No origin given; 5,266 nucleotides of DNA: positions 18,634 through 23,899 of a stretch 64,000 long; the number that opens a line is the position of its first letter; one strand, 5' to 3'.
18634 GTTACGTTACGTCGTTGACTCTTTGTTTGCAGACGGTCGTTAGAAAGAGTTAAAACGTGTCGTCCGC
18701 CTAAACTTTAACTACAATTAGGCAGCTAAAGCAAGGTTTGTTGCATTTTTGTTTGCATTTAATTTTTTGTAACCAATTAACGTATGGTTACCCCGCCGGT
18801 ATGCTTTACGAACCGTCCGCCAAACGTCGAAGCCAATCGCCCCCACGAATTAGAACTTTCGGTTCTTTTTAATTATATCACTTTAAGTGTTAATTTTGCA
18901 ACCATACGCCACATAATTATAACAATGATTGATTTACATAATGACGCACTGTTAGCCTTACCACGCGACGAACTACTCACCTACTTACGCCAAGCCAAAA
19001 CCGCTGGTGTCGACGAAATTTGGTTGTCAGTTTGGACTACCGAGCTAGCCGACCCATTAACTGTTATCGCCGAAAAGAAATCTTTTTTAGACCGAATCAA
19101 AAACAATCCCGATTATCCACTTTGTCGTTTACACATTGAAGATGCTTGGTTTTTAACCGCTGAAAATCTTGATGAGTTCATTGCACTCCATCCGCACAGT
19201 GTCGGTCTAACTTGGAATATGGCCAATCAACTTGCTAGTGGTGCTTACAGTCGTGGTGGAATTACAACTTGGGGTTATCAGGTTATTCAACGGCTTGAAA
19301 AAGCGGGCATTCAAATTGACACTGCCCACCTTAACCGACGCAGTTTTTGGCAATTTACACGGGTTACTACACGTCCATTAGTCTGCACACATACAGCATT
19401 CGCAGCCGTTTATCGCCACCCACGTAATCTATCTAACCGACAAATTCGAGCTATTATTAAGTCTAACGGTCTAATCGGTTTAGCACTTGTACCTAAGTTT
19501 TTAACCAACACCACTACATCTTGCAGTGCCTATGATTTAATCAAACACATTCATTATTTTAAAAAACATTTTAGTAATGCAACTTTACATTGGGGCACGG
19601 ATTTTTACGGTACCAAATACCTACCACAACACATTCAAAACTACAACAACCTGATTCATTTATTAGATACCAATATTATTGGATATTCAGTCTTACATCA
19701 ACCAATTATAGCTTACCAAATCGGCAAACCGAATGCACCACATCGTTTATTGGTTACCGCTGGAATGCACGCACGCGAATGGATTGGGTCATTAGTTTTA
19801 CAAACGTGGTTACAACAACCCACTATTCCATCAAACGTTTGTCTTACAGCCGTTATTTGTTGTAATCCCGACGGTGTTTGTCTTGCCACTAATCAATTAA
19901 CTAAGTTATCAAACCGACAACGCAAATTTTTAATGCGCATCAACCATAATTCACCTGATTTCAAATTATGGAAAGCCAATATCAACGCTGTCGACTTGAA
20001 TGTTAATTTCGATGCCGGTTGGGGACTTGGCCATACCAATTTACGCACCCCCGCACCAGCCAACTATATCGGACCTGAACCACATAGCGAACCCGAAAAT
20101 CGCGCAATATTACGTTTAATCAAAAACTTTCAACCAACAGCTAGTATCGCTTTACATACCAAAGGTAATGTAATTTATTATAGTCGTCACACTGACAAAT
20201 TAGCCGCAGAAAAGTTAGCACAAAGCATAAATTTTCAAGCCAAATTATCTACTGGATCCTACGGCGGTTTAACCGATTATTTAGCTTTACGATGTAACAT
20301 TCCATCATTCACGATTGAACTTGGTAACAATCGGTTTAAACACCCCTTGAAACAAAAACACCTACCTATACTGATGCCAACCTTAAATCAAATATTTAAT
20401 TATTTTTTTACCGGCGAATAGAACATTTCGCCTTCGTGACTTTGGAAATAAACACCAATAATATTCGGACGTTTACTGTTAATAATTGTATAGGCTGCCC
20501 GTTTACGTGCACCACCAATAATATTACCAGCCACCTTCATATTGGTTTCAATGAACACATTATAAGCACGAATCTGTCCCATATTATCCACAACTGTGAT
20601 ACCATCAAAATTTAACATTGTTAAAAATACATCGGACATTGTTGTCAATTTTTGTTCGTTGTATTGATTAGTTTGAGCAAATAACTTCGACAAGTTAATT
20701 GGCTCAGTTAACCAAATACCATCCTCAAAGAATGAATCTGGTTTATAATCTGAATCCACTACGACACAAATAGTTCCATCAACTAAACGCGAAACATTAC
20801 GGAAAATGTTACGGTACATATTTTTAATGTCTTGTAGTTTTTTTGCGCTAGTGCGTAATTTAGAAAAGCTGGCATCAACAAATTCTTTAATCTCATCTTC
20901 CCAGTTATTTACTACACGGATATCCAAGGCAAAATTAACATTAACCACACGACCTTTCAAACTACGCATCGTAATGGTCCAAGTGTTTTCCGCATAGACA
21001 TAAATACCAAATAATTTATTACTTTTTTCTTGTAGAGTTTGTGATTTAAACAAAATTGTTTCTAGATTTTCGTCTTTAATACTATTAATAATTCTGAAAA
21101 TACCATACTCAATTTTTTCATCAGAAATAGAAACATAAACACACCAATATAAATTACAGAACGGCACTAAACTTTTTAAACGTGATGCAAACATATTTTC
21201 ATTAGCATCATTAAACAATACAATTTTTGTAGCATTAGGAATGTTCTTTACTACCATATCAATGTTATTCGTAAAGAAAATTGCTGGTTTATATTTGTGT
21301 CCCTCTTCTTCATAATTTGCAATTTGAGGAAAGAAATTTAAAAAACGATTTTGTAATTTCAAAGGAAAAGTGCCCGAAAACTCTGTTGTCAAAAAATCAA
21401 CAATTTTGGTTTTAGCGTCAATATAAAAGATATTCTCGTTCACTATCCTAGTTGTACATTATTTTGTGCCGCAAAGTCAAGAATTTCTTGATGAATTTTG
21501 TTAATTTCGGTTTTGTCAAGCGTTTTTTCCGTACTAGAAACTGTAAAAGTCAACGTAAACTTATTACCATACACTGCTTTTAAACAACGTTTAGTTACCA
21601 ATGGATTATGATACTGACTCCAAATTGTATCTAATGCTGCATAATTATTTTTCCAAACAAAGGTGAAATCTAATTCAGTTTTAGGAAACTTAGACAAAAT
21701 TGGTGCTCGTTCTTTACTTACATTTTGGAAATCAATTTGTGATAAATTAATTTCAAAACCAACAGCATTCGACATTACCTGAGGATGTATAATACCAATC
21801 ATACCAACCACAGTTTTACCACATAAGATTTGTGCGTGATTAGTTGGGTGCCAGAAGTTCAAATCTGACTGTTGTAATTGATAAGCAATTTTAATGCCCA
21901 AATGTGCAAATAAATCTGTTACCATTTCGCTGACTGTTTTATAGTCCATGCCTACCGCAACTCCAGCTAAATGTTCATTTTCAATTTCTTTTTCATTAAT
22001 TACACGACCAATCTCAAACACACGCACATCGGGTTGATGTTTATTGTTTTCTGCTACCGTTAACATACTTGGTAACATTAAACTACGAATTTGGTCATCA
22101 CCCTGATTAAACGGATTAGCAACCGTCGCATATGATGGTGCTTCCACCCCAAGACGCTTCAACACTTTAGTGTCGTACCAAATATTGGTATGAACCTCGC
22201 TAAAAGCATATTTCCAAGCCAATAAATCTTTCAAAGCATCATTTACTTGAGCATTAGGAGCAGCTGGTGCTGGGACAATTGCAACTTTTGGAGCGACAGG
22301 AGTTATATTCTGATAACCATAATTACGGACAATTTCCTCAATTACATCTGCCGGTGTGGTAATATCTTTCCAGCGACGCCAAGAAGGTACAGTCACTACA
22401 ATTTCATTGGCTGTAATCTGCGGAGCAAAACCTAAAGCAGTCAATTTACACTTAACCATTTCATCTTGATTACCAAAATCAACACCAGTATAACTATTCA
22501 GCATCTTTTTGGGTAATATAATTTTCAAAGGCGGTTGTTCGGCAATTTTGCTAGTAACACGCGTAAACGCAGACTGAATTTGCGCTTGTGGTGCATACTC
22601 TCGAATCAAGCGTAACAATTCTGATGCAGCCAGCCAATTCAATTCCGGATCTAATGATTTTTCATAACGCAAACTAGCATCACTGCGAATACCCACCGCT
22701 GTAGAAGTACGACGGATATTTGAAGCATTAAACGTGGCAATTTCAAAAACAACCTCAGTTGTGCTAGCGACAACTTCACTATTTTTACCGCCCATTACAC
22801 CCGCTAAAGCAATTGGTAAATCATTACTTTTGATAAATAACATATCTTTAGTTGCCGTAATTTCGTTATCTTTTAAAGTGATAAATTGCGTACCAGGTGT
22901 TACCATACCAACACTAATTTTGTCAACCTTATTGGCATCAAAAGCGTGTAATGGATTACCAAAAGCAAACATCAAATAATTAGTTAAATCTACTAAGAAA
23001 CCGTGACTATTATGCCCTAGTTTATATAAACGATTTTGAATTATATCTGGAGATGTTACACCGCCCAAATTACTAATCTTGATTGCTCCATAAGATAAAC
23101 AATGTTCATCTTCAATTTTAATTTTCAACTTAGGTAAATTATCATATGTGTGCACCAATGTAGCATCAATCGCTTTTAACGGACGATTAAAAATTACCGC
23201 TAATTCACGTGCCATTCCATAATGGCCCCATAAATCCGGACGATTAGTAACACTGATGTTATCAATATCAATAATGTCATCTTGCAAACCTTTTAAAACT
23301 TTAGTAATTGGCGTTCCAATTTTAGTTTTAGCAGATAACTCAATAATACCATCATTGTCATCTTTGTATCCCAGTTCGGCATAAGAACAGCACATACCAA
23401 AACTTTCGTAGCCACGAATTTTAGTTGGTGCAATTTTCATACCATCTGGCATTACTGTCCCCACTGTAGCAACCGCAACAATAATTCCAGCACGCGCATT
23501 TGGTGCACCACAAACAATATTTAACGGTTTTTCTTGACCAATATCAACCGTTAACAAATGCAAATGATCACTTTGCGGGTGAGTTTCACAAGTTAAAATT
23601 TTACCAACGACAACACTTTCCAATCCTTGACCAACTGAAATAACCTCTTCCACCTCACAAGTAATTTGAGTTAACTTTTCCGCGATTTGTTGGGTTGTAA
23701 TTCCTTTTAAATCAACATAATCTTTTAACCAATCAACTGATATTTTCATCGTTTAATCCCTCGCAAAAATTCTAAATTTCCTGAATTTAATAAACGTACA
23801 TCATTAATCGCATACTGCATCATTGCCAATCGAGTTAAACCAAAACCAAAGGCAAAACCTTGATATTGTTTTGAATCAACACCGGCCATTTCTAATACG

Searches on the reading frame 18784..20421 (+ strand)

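Call 46: search_protein_families(library=pfam, proteins=[window:18784-20421:+], max_evalue=0.00001)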
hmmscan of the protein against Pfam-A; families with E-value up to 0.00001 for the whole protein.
window:18784-20421:+ (545 aa): 2 families
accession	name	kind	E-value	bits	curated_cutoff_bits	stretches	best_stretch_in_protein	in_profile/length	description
PF01244.27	Peptidase_M19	-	4.4e-41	141.5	26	1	116-294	109-292/319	Membrane dipeptidase (Peptidase family M19)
PF00246.29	Peptidase_M14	-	1.6e-21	77.6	21.6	1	295-469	17-193/286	Zinc carboxypeptidase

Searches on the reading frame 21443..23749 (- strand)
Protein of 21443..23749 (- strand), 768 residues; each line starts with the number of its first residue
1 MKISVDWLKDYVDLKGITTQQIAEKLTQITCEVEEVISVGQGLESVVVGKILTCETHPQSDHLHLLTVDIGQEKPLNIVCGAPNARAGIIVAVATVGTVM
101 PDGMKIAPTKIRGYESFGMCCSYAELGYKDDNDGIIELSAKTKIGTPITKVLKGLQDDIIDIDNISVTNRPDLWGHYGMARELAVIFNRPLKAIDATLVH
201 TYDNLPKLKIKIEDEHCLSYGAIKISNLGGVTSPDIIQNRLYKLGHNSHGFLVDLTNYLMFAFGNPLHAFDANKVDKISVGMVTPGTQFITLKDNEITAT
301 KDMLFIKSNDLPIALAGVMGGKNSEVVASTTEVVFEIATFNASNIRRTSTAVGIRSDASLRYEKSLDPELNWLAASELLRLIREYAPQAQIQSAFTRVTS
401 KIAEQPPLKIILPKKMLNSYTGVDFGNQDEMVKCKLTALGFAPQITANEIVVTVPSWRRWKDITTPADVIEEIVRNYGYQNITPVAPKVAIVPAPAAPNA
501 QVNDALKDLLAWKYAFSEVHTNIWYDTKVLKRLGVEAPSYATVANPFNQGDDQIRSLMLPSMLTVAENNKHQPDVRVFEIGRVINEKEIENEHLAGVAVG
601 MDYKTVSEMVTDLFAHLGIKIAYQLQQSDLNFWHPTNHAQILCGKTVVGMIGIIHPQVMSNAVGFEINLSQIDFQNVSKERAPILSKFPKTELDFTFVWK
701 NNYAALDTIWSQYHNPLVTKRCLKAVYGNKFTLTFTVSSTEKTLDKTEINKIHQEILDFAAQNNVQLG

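Call 46: search_protein_families(library=pfam, proteins=[window:21443-23749:-], max_evalue=0.00001)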
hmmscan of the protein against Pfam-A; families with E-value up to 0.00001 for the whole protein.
window:21443-23749:- (768 aa): 4 families
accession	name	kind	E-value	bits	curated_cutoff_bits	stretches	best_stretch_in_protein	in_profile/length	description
PF03483.22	B3_4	-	1.1e-44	152.6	29.3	1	217-386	2-173/174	B3/4 domain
PF17759.6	tRNA_synthFbeta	-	9.1e-28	97.6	22.4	1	482-661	1-200/214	Phenylalanyl tRNA synthetase beta chain CLM domain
PF01588.26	tRNA_bind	-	4.9e-22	78.3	27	1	46-146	1-95/96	Putative tRNA binding domain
PF03484.21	B5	-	1.7e-15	57.4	28.6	1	412-479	3-67/67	tRNA synthetase B5 domain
